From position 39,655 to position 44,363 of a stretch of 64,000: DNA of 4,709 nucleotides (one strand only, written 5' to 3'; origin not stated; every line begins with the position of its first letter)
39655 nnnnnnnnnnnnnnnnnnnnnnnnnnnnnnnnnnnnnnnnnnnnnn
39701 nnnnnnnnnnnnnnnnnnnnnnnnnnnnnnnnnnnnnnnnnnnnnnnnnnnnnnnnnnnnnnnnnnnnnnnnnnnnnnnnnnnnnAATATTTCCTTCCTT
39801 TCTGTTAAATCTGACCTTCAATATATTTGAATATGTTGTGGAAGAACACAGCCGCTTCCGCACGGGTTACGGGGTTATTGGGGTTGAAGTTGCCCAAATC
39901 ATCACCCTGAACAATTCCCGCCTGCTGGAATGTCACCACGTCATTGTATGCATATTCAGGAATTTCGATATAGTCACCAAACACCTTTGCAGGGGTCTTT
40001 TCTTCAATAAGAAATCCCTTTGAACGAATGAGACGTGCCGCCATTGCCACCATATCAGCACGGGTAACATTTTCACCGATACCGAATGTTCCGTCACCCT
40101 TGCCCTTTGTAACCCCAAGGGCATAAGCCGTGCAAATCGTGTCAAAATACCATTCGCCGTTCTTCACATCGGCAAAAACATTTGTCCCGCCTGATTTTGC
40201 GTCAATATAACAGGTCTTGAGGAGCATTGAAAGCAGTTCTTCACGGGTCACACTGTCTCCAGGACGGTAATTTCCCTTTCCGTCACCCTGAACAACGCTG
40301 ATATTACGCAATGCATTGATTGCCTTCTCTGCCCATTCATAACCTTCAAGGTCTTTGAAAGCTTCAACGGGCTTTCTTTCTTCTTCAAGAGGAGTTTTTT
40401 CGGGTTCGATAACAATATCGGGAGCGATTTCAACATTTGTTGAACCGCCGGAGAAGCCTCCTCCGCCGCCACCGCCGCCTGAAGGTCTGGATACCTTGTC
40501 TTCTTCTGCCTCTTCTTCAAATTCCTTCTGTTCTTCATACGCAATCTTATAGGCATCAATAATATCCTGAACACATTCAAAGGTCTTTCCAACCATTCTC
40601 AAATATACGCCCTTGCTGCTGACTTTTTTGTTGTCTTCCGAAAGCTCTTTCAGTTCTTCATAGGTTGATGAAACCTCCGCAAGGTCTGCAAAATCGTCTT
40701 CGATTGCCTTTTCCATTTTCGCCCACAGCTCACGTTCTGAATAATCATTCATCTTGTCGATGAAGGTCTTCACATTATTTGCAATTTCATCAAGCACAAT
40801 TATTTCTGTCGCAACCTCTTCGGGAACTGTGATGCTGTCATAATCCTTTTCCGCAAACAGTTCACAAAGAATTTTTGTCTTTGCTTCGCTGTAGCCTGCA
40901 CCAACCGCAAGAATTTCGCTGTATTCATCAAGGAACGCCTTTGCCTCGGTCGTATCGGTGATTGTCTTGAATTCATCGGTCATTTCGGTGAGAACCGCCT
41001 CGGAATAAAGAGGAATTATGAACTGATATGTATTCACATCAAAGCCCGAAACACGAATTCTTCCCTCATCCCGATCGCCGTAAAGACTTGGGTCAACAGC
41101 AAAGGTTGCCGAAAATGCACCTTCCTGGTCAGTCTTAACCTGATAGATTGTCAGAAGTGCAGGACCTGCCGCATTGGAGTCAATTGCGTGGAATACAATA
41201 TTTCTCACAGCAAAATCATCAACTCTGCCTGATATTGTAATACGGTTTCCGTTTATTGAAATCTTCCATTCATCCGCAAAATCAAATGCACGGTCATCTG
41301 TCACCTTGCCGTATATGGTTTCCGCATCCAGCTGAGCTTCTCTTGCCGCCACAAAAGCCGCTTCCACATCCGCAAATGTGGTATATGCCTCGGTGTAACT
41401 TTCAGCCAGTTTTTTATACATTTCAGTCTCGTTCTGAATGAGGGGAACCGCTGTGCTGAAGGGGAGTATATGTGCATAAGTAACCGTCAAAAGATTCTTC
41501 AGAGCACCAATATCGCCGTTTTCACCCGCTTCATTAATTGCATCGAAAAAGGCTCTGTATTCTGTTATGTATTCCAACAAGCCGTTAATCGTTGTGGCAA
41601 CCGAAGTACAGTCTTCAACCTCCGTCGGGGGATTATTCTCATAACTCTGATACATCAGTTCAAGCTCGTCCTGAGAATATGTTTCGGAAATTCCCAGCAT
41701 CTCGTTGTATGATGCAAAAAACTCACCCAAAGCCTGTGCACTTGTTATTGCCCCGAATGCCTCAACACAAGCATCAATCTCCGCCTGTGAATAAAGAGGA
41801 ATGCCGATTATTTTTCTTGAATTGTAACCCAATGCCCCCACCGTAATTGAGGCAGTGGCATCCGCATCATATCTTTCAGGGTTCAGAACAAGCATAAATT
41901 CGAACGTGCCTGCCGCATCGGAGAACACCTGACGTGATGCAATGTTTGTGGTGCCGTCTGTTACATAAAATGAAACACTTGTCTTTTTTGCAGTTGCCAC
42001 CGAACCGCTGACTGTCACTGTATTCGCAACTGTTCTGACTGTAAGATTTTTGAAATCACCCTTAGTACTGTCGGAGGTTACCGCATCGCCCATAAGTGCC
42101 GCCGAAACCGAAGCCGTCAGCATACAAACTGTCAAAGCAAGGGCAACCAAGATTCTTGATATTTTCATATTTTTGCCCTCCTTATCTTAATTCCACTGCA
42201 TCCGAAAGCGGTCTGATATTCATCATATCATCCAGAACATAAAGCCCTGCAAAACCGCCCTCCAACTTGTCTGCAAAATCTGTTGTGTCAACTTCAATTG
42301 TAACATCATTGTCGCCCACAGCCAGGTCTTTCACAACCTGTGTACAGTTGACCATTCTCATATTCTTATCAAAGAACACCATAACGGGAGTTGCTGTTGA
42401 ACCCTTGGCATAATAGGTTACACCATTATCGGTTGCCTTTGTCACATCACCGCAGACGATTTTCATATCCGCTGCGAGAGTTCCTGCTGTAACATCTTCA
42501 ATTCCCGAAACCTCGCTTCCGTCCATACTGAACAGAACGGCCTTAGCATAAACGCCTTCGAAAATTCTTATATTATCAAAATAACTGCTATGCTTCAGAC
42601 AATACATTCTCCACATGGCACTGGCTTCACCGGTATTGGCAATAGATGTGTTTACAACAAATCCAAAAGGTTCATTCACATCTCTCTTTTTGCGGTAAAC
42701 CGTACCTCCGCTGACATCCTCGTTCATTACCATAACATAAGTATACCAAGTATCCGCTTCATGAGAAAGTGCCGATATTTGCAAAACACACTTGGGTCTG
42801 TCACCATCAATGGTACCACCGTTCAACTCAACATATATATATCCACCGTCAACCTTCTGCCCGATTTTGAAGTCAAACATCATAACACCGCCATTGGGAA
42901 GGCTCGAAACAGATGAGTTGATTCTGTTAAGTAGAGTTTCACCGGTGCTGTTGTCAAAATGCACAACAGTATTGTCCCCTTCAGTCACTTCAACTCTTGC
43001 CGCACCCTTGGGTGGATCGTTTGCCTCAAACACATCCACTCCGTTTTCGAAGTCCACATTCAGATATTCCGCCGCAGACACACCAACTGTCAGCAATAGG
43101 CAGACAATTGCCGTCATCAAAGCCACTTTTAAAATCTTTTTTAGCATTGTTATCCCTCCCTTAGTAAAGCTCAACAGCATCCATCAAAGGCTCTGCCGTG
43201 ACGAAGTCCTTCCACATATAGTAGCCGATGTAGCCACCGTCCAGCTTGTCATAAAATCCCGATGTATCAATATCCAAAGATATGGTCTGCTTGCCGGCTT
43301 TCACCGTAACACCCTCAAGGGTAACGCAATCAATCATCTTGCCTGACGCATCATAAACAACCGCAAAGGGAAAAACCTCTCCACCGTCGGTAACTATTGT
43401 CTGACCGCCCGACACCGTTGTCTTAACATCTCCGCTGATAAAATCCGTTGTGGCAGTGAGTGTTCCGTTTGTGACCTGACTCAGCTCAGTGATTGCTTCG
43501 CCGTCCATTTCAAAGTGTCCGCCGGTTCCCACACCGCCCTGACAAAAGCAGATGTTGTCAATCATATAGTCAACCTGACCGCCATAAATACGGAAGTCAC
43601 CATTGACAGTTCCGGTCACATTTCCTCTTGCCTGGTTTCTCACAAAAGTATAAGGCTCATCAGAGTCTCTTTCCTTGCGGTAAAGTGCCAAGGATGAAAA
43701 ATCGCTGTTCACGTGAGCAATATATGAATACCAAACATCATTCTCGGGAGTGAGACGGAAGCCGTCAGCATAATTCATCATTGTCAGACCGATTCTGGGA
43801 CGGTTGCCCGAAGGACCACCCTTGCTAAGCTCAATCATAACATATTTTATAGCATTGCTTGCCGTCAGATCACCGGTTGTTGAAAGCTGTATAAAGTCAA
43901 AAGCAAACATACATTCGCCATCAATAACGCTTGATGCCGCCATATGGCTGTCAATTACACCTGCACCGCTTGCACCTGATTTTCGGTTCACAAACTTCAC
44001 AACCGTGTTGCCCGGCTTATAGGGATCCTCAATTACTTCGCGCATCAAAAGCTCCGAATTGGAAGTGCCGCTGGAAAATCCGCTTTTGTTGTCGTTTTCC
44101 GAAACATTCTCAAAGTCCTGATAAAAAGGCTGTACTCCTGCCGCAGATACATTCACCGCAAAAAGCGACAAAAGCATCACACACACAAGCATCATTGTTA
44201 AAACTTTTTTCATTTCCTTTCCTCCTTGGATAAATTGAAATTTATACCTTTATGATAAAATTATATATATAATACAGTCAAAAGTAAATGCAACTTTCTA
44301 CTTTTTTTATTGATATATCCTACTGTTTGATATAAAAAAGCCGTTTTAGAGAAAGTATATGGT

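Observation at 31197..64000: Two paralogous surface-protein cassettes: giant multi-lectin/BNR protein, SLH-anchored proteins and small secreted lectin-like proteins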

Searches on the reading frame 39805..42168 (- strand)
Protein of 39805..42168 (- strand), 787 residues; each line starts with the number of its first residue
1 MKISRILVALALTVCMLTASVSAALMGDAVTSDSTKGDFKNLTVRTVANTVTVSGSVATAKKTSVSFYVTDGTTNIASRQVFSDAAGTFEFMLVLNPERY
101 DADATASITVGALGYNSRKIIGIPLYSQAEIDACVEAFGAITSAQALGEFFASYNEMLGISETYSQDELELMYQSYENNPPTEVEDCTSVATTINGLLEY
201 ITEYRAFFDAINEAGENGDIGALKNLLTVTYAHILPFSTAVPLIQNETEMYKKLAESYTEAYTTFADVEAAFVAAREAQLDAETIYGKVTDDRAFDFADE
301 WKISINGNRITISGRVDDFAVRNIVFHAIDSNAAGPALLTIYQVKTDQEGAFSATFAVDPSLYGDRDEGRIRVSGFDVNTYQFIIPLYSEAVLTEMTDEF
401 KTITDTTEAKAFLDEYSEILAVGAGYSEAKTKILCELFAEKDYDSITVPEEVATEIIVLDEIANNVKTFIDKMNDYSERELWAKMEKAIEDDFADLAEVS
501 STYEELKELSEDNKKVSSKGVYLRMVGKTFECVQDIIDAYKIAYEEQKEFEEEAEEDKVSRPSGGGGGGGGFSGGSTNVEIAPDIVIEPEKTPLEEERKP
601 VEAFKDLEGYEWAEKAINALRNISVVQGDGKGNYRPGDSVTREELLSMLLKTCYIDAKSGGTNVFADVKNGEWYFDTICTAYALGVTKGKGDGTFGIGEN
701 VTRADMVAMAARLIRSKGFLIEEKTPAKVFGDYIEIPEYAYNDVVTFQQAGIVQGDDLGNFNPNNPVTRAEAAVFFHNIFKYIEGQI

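Call 6: search_protein_families(library=pfam, proteins=[window:39805-42168:-], max_evalue=0.01)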
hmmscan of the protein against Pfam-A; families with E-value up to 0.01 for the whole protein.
window:39805-42168:- (787 aa): 1 family
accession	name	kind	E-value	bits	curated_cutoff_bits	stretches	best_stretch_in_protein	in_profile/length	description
PF00395.25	SLH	-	9.4e-33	112.4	20.8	3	665-706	2-43/44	S-layer homology domain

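Call 9: search_protein_families(library=ncbifam, proteins=[window:39805-42168:-], max_evalue=0.01)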
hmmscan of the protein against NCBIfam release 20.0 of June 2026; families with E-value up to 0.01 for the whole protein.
window:39805-42168:- (787 aa): 1 family
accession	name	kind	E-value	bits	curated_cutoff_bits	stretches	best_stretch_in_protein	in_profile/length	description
NF033190.2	inl_like_NEAT_1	exception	6.9e-17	61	1275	2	665-782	582-693/754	NEAT domain-containing leucine-rich repeat protein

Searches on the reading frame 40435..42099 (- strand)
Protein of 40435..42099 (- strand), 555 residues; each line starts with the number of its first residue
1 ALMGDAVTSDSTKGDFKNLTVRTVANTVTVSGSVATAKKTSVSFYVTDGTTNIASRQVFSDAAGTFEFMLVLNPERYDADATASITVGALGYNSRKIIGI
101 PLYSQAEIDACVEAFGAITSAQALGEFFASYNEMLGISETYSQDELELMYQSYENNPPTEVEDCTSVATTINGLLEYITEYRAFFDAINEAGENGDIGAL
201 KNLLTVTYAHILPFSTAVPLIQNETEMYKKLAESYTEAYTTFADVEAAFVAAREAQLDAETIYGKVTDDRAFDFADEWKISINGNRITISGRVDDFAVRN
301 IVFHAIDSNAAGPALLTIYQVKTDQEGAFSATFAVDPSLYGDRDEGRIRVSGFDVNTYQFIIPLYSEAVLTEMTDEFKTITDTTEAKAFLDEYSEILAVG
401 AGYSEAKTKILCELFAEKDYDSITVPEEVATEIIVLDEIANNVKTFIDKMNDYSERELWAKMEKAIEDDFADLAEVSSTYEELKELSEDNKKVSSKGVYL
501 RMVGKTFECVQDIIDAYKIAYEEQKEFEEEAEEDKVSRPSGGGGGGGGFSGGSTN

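Call 63: search_protein_families(library=pfam, proteins=[window:40435-42099:-], max_evalue=5)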
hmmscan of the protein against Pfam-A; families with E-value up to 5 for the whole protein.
window:40435-42099:- (555 aa): 1 family
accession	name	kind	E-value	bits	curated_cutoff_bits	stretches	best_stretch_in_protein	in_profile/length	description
PF07341.16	DUF1473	-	0.049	13.9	25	1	349-453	28-124/163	Protein of unknown function (DUF1473)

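Call 98: find_homologous_proteins(query=window:40474-42096:-, max_evalue=0.001)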
Query window:40474-42096:- (541 aa): 8 proteins with E <= 0.001 among 8000 candidates.
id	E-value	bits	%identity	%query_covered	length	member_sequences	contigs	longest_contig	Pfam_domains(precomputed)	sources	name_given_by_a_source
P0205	0.0e+0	1168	100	100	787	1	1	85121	PF00395.26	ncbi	-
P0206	0.0e+0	1010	87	96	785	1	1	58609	PF00395.26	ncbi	-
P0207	1.7e-278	942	80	99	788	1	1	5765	PF00395.26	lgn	-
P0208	7.0e-246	835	71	100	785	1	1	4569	PF00395.26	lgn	-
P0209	2.8e-234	796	68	98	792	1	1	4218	PF00395.26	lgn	-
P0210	1.4e-226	771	65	100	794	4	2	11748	PF00395.26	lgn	-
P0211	3.3e-140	486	47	96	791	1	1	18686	PF00395.26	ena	-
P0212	5.7e-140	485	47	96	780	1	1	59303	PF00395.26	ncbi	-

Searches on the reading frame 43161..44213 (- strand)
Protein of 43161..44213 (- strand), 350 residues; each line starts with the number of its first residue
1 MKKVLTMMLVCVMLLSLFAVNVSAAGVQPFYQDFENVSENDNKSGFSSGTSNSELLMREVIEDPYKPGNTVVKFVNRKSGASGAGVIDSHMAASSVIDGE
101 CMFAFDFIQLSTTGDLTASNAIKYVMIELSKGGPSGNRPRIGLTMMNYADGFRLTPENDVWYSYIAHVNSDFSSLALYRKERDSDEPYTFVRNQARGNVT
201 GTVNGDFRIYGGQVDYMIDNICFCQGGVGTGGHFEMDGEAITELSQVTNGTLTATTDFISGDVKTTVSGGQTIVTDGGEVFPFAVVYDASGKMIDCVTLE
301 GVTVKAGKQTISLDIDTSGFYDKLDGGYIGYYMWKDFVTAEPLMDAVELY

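Call 5: search_protein_families(library=pfam, proteins=[window:43161-44213:-], max_evalue=0.01)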
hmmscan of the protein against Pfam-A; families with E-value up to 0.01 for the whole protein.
window:43161-44213:- (350 aa): 0 families

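Call 9: search_protein_families(library=ncbifam, proteins=[window:43161-44213:-], max_evalue=0.01)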
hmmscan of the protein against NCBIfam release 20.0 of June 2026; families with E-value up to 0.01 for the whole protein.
window:43161-44213:- (350 aa): 0 families

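Call 23: find_homologous_proteins(query=window:43161-44213:-, max_evalue=0.001)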
Query window:43161-44213:- (350 aa): 15 proteins with E <= 0.001 among 2810 candidates.
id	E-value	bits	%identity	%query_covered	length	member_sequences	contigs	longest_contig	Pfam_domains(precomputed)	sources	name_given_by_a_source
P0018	6.6e-232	787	100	100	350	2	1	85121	-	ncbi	-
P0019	1.1e-180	618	79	100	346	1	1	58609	-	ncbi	-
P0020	2.3e-165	568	73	100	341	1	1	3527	-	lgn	-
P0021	1.3e-160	552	71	100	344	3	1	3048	-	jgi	-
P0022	7.7e-159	546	69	100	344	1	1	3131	-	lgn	-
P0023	2.5e-137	476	61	100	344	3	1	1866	-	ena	-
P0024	2.2e-132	459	59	100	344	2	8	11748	-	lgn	-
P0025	5.2e-112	392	72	69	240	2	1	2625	-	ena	-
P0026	6.9e-45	172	35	100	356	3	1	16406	-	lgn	-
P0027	1.1e-42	164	35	100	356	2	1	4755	-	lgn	-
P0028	3.2e-38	150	34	99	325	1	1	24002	-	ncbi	-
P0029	3.4e-36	143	33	100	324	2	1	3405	-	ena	-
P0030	2.4e-35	140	33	100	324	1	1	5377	-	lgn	-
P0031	4.2e-28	116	29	100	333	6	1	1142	-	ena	-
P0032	1.9e-22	98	28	100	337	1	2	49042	-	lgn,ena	-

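Call 26: find_encoding_contigs(protein=P0018, flank=10000, max_places=2)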
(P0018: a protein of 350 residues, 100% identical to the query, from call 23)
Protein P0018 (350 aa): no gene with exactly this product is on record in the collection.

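Call 47: predict_structure(alignment_id=A2)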
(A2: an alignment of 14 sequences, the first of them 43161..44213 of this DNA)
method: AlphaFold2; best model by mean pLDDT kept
length: 350 residues; sequences in the alignment: 14
mean_pLDDT: 83.1   pTM: 0.78
mean pLDDT of the five models: 83.1, 82.7, 82.7, 82.7, 82.5
residues with pLDDT >= 90: 128; 70-90: 165; 50-70: 45; < 50: 12
segments of 3 or more residues with pLDDT < 50: 14-24
pLDDT, mean of each block of 10 residues (from residue 1): 62 42 59 85 87 89 91 85 75 80 91 62 80 59 85 88 91 89 91 78 78 89 86 94 94 93 87 86 95 92 85 94 92 88 90
secondary structure, 60 per line:
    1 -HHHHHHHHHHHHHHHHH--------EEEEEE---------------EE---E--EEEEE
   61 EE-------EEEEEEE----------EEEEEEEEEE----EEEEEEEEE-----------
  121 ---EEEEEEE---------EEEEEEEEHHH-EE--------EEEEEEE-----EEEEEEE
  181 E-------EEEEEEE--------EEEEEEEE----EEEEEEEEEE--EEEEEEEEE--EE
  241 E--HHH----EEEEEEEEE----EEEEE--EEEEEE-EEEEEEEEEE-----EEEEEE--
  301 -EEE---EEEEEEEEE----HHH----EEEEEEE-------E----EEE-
elements in order: H2-18 E27-32 E56-62 E70-76 E87-96 E101-109 E124-130 E140-147 E162-168 E174-181 E189-195 E204-211 E216-225 E228-236 E239-241 E251-259 E264-268 E271-276 E278-287 E293-298 E302-304 E308-316 E328-334 E347-349

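Call 51: fold_search(model_id=the predicted structure, library=pdb)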
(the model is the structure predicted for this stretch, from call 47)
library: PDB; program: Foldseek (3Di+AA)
matches with E <= 10: 1263; with E <= 0.001: 178
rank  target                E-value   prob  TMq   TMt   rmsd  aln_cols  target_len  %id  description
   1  2sba_A                4.6e-06  1.00  0.34  0.48   7.6       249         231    8  SOYBEAN AGGLUTININ COMPLEXED WITH 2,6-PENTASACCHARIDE (released 1998-12-09)
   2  1sbd_A                1.1e-05  1.00  0.33  0.47   7.7       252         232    8  SOYBEAN AGGLUTININ COMPLEXED WITH 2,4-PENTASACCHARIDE (released 1998-04-22)
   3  1n3o_A                1.4e-05  1.00  0.32  0.44   8.4       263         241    8  Pterocarcpus angolensis lectin in complex with alpha-methyl glucose (released 2002-11-20)
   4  3zyr_B                1.4e-05  1.00  0.32  0.43   7.9       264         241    6  Structure of the lectin from Platypodium elegans in complex with heptasaccharide (released 2012-01-11)
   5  3zvx_B                1.5e-05  1.00  0.32  0.44   7.8       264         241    7  STRUCTURE OF THE LECTIN FROM PLATYPODIUM ELEGANS IN COMPLEX WITH A TRIMANNOSIDE (released 2012-01-11)
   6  5u38_A                1.7e-05  1.00  0.34  0.47   7.1       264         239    7  Crystal structure of native lectin from Platypodium elegans seeds (PELa) complexed with Man1-3Man-OMe. (released 2017-10-04)
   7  3ipv_A                1.7e-05  1.00  0.29  0.38  11.9       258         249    8  Crystal structure of Spatholobus parviflorus seed lectin (released 2009-09-08)
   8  2gnb_B                1.7e-05  1.00  0.31  0.45   8.7       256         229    8  EDTA-treated (2 weeks) P. angolensis lectin (released 2006-07-25)
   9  5eyy_A                1.7e-05  1.00  0.32  0.44   7.9       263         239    9  Tetragonal Form of Centrolobium tomentosum seed lectin (CTL) complexed with Man1-3Man-OMe. (released 2016-03-16)
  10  3zyr_A                1.7e-05  1.00  0.32  0.44   7.9       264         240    6  Structure of the lectin from Platypodium elegans in complex with heptasaccharide (released 2012-01-11)
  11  8dhl_B                1.8e-05  1.00  0.26  0.12  10.5       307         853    9  Tannerella forsythia beta-glucuronidase (L2) (released 2023-05-17)
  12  5eyx_A                2.3e-05  1.00  0.30  0.41  12.0       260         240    8  Monoclinic Form of Centrolobium tomentosum seed lectin (CTL) complexed with Man1-3Man-OMe. (released 2016-03-16)
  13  1n47_A                2.4e-05  1.00  0.34  0.47   6.9       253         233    9  Isolectin B4 from Vicia villosa in complex with the Tn antigen (released 2003-02-25)
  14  1fx5_A                2.4e-05  1.00  0.32  0.44  12.1       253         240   10  CRYSTAL STRUCTURE ANALYSIS OF ULEX EUROPAEUS LECTIN I (released 2001-01-17)
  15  4le3_C                2.4e-05  1.00  0.28  0.38  10.1       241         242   11  Crystal structure of a GH131 beta-glucanase catalytic domain from Podospora anserina (released 2013-09-11)
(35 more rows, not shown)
